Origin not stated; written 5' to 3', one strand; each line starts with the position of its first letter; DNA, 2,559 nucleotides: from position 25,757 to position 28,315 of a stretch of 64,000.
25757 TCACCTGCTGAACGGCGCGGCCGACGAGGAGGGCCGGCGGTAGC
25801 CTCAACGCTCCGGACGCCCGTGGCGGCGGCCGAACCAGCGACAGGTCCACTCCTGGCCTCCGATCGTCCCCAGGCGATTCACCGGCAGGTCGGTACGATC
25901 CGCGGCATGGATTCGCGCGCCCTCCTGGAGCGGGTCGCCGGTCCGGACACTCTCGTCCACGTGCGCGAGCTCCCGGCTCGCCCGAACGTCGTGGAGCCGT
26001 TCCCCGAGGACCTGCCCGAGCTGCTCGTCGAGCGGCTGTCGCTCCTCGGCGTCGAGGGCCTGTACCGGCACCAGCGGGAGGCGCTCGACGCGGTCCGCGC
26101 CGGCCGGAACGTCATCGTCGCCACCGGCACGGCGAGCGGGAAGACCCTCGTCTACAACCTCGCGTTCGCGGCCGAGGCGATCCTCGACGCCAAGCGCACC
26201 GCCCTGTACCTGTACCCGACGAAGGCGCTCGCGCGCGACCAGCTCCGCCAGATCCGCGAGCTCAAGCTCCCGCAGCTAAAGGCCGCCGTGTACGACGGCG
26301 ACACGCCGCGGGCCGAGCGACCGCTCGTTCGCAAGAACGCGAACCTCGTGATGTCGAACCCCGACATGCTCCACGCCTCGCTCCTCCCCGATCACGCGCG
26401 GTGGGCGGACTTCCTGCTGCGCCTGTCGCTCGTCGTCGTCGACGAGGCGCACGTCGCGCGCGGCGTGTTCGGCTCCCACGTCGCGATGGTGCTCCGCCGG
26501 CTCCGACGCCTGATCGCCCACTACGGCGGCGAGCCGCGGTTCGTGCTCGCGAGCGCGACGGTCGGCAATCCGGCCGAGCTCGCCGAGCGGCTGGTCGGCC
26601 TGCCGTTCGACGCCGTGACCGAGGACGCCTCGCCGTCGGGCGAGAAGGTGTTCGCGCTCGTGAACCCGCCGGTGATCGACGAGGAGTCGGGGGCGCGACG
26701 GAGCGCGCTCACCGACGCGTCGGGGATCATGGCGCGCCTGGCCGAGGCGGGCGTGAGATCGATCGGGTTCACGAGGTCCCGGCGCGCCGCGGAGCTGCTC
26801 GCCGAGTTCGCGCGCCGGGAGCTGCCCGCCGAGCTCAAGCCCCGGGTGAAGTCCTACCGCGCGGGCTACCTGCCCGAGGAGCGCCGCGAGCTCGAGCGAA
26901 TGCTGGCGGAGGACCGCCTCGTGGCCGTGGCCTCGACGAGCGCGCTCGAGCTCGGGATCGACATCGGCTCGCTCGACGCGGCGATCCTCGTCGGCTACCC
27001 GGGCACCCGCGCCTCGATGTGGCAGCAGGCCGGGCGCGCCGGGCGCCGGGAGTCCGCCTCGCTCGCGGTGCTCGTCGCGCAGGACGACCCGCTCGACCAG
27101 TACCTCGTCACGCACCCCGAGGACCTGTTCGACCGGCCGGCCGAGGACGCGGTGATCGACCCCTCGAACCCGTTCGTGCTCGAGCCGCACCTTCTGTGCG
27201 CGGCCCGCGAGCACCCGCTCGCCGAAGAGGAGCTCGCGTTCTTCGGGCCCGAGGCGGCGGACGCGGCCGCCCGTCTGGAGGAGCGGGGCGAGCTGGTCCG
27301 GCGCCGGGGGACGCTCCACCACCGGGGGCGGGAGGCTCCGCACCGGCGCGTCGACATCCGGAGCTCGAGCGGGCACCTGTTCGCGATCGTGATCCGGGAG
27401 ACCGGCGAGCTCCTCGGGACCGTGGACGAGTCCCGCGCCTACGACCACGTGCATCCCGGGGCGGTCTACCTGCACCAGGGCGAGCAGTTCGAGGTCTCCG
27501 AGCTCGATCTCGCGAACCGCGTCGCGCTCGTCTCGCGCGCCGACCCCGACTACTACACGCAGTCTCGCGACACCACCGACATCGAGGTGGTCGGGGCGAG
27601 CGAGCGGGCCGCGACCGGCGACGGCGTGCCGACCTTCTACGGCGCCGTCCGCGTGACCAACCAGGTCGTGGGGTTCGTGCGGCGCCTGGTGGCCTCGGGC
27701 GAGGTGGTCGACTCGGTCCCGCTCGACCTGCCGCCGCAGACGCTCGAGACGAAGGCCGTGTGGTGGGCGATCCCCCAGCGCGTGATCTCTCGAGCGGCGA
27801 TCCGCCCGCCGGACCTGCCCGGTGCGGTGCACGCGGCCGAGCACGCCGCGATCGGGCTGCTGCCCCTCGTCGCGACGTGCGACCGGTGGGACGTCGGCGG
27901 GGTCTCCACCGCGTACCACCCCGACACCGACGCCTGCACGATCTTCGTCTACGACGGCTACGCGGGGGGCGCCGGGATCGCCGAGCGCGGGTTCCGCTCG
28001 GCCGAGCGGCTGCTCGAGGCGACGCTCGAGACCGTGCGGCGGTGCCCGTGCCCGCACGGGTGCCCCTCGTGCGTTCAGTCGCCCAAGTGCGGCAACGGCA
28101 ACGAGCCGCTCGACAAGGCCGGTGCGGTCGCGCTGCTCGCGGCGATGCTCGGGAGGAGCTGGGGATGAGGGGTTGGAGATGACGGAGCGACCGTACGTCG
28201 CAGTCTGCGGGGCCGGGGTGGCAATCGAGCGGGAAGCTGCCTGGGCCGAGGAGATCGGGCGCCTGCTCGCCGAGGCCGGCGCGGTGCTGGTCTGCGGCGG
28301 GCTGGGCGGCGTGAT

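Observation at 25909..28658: MrfA-type DUF1998 helicase followed by a SLOG (TIGR00725) gene instead of the MrfB exonuclease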

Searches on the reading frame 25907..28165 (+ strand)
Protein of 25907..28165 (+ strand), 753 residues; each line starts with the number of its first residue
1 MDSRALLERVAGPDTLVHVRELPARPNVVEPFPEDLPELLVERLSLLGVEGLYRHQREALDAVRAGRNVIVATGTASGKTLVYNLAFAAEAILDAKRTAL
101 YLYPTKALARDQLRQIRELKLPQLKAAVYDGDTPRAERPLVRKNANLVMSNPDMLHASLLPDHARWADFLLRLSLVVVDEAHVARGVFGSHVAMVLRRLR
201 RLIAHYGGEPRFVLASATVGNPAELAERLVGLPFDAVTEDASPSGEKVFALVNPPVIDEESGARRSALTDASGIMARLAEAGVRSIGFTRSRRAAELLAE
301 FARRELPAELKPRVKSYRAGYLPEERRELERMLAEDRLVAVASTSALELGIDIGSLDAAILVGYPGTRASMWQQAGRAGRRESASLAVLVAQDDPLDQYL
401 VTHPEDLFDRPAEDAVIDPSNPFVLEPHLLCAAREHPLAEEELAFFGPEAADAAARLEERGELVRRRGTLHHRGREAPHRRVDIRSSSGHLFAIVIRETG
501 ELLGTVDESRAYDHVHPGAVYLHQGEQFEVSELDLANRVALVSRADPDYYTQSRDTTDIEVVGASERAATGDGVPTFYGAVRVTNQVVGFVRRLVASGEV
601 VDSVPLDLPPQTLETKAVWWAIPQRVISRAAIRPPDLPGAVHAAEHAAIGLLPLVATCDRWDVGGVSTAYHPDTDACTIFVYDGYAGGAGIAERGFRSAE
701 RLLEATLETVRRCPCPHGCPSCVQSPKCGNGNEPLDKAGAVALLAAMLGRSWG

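Call 14: search_protein_families(library=pfam, proteins=[window:25907-28165:+], max_evalue=0.001)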
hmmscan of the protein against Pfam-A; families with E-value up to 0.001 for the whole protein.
window:25907-28165:+ (753 aa): 5 families
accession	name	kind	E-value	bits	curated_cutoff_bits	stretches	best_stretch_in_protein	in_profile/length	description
PF00270.35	DEAD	-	7e-29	101.1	26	1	54-222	2-164/167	DEAD/DEAH box helicase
PF09369.15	MZB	-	3e-23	82.8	24.2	1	644-723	1-80/80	MrfA Zn-binding domain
PF22982.3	WHD_HRQ1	-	7.5e-13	49.8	27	1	417-486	1-69/70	ATP-dependent helicase HRQ1, winged helix domain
PF00271.37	Helicase_C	-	4e-11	43.6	23.5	1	280-381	13-109/110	Helicase conserved C-terminal domain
PF04851.21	ResIII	-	3.8e-06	27.3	22.5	1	52-185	4-138/164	Type III restriction enzyme, res subunit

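Call 15: search_protein_families(library=ncbifam, proteins=[window:25907-28165:+], max_evalue=0.001)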
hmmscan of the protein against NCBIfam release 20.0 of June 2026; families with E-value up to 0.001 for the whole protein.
window:25907-28165:+ (753 aa): 22 families
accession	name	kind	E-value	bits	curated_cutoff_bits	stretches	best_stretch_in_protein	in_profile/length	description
TIGR03817.1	DECH_helic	hypoth_equivalog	0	1015.1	874.1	1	16-749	1-740/742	helicase/secretion neighborhood putative DEAH-box helicase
TIGR04121.1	DEXH_lig_assoc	equivalog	2.2e-33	115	850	1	53-390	15-356/804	ligase-associated DNA damage response DEXH box helicase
NF010338.0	PRK13767.1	equivalog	4.6e-28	98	849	1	54-384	36-389/877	ATP-dependent helicase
NF002654.0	PRK02362.1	equivalog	1.6e-22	79.7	887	1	35-311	7-272/739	ATP-dependent DNA helicase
NF001308.0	PRK00254.1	equivalog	5.8e-19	67.8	1216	1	42-229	14-189/720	ATP-dependent DNA helicase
NF010337.0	PRK13766.1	equivalog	2.2e-16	59.1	610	1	64-188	28-148/781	Hef nuclease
NF041063.1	DpdF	equivalog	7e-16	58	550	2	56-219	145-322/813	protein DpdF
NF002251.0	PRK01172.1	equivalog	1.2e-14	53.5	891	1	52-315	23-269/674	ATP-dependent DNA helicase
NF007284.0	PRK09751.1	equivalog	6e-14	50.3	1496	2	323-381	361-419/1538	ATP-dependent helicase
NF041067.1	DpdJ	equivalog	9.2e-13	46.8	800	1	173-239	362-425/1482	protein DpdJ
TIGR01389.1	recQ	equivalog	4.4e-12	45.2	640.2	1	48-396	10-335/591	DNA helicase RecQ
TIGR00614.1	recQ_fam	subfamily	4.7e-11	42.1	219.8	2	313-390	252-329/470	RecQ family ATP-dependent DNA helicase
NF008744.0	PRK11776.1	equivalog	1.3e-07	30.6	524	1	36-181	11-156/460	ATP-dependent RNA helicase DbpA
NF040935.1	helicase_Hel308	equivalog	6.2e-07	27.9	1200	1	44-195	19-165/704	ATP-dependent DNA helicase Hel308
NF008279.0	PRK11057.1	equivalog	6.7e-07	28.1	1015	0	313-391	262-340/608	ATP-dependent DNA helicase RecQ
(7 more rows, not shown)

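Call 16: search_protein_families(library=padloc, proteins=[window:25907-28165:+], max_evalue=0.01)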
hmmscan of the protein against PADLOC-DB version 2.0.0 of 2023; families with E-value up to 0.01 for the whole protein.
window:25907-28165:+ (753 aa): 57 families (the best 25 are shown)
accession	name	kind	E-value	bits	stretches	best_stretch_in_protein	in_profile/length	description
PDLC00013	DruE1|DruE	-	1.3e-40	137.3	4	342-430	1087-1176/1776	SNF2 family N-terminal domain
PDLC02503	BrxHI|BrxHII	-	2.1e-40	136.8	1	45-388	18-349/698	BrxHI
PDLC03960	SngC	-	1.1e-31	108.3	1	52-395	25-377/720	-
PDLC00037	DruE3|DruE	-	1.6e-29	100.3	4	328-411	1047-1131/2055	SNF2 family N-terminal domain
PDLC02501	BrxHI|BrxHII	-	2.9e-28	96.4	1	47-395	19-356/925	BrxHI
PDLC00036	DruE3|DruE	-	1.2e-25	86.9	3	53-224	94-290/2023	SNF2 family N-terminal domain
PDLC03928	PsyrT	-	1.1e-21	74.8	2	286-400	245-356/689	-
PDLC02569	DrmA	-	2.9e-19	66.4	2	175-398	658-887/1095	DrmA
PDLC00035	DruE3|DruE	-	6.4e-19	65.2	2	323-411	1045-1134/1460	SNF2 family N-terminal domain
PDLC02864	DpdF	-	7e-19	66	1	46-390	17-337/610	DpdF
PDLC00051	DruE4|DruE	-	8.6e-19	64.6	3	341-409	1128-1197/1829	SNF2 family N-terminal domain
PDLC00015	DruE2|DruE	-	5.4e-18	62.1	3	341-405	1174-1239/1887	SNF2 family N-terminal domain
PDLC00014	DruE2|DruE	-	5.6e-17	58.5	2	342-406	1204-1269/1928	SNF2 family N-terminal domain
PDLC02870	DpdF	-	4.2e-16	56.5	1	54-393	16-332/534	DpdF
PDLC02570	DrmA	-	8.2e-16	55.5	1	176-402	413-646/851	DrmA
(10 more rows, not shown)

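Call 24: find_encoding_contigs(protein=window:25907-28165:+, flank=6000, max_places=4)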
Protein window:25907-28165:+ (753 aa): 2 contigs read that carry it; 1 place shown.
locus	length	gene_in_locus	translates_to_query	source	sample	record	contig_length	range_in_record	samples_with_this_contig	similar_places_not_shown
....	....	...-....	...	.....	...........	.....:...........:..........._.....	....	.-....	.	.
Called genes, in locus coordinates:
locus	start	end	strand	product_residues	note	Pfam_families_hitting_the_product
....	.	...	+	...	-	?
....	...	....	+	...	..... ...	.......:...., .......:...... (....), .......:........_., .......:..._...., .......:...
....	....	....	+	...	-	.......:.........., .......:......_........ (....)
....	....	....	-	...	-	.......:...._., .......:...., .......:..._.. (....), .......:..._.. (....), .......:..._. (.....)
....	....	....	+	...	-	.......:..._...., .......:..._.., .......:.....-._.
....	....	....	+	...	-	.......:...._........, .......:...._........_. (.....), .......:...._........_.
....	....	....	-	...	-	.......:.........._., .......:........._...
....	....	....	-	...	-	?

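Call 27: find_homologous_proteins(query=window:25907-28165:+, max_evalue=1e-10)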
Query window:25907-28165:+ (753 aa): 8000 proteins with E <= 1e-10 among 8000 candidates; the best 120 are listed.
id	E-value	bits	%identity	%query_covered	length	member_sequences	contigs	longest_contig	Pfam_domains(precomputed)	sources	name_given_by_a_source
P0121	0.0e+0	1651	99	100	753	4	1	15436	PF00270.36,PF09369.16,PF00271.38,PF22982.4,PF04851.22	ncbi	-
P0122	0.0e+0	1559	94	99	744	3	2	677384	PF00270.36,PF09369.16,PF00271.38,PF22982.4,PF04851.22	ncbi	-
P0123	0.0e+0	1436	85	100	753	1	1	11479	PF00270.36,PF09369.16,PF00271.38,PF22982.4,PF04851.22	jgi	-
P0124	0.0e+0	1434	85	100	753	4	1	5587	PF00270.36,PF09369.16,PF00271.38,PF22982.4,PF04851.22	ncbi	ncbi:MAG TPA: DEAD/DEAH box helicase [Actinomycetota bacterium]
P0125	0.0e+0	1424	84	100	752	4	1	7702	PF00270.36,PF09369.16,PF00271.38,PF22982.4,PF04851.22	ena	-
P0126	0.0e+0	1423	84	100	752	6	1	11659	PF00270.36,PF09369.16,PF00271.38,PF22982.4,PF04851.22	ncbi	-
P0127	0.0e+0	1423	83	100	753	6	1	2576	PF00270.36,PF09369.16,PF00271.38,PF22982.4,PF04851.22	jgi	-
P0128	0.0e+0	1421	83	100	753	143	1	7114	PF00270.36,PF09369.16,PF00271.38,PF22982.4,PF04851.22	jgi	jgi:DEAD/DEAH box helicase domain-containing protein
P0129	0.0e+0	1421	83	100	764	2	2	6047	PF00270.36,PF09369.16,PF00271.38,PF22982.4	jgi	jgi:DEAD/DEAH box helicase domain-containing protein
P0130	0.0e+0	1419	84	100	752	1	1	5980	PF00270.36,PF09369.16,PF00271.38,PF22982.4,PF04851.22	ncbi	ncbi:MAG: DEAD/DEAH box helicase [Actinomycetota bacterium]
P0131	0.0e+0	1416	83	100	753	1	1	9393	PF00270.36,PF09369.16,PF00271.38,PF22982.4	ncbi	ncbi:MAG: DEAD/DEAH box helicase [Actinomycetota bacterium]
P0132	0.0e+0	1411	83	100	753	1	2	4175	PF00270.36,PF09369.16,PF00271.38,PF22982.4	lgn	-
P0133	0.0e+0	1410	82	100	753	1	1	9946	PF00270.36,PF09369.16,PF00271.38,PF22982.4,PF04851.22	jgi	jgi:DEAD/DEAH box helicase domain-containing protein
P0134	0.0e+0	1410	82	100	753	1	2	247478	PF00270.36,PF09369.16,PF00271.38,PF22982.4,PF04851.22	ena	-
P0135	0.0e+0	1409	82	100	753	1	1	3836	PF00270.36,PF09369.16,PF00271.38,PF22982.4,PF04851.22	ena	-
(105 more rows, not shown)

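Call 30: search_solved_structures(query=window:25907-28165:+, max_evalue=1e-10, show_alignments=1)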
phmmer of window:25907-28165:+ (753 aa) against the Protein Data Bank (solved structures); distinct sequences matched with E-value up to 1e-10: 8.
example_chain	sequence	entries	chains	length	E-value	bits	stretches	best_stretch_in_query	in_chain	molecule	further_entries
6znp_A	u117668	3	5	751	3.9e-155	521.3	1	6-725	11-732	Uncharacterized ATP-dependent helicase YprA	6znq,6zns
5v9x_A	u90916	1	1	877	3.2e-21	78.7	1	56-300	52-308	ATP-dependent DNA helicase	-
7lhl_A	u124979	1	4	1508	1.2e-20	76.7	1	56-300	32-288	ATP-dependent DNA helicase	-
2zj2_A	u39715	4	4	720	1.7e-14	56.4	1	42-229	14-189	Putative ski2-type helicase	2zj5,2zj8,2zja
9b15_A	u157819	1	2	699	1.1e-13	53.8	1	30-229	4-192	ATP-dependent DNA helicase Hel308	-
2p6r_A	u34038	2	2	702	1.4e-12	50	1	30-229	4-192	afUHEL308 HELICASE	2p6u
7ujb_A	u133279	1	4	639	8.3e-12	47.5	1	36-380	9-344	DEAD/DEAH box RNA helicase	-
9tu7_Y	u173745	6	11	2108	7.5e-11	44.4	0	313-393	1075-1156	DEAD/DEAH box helicase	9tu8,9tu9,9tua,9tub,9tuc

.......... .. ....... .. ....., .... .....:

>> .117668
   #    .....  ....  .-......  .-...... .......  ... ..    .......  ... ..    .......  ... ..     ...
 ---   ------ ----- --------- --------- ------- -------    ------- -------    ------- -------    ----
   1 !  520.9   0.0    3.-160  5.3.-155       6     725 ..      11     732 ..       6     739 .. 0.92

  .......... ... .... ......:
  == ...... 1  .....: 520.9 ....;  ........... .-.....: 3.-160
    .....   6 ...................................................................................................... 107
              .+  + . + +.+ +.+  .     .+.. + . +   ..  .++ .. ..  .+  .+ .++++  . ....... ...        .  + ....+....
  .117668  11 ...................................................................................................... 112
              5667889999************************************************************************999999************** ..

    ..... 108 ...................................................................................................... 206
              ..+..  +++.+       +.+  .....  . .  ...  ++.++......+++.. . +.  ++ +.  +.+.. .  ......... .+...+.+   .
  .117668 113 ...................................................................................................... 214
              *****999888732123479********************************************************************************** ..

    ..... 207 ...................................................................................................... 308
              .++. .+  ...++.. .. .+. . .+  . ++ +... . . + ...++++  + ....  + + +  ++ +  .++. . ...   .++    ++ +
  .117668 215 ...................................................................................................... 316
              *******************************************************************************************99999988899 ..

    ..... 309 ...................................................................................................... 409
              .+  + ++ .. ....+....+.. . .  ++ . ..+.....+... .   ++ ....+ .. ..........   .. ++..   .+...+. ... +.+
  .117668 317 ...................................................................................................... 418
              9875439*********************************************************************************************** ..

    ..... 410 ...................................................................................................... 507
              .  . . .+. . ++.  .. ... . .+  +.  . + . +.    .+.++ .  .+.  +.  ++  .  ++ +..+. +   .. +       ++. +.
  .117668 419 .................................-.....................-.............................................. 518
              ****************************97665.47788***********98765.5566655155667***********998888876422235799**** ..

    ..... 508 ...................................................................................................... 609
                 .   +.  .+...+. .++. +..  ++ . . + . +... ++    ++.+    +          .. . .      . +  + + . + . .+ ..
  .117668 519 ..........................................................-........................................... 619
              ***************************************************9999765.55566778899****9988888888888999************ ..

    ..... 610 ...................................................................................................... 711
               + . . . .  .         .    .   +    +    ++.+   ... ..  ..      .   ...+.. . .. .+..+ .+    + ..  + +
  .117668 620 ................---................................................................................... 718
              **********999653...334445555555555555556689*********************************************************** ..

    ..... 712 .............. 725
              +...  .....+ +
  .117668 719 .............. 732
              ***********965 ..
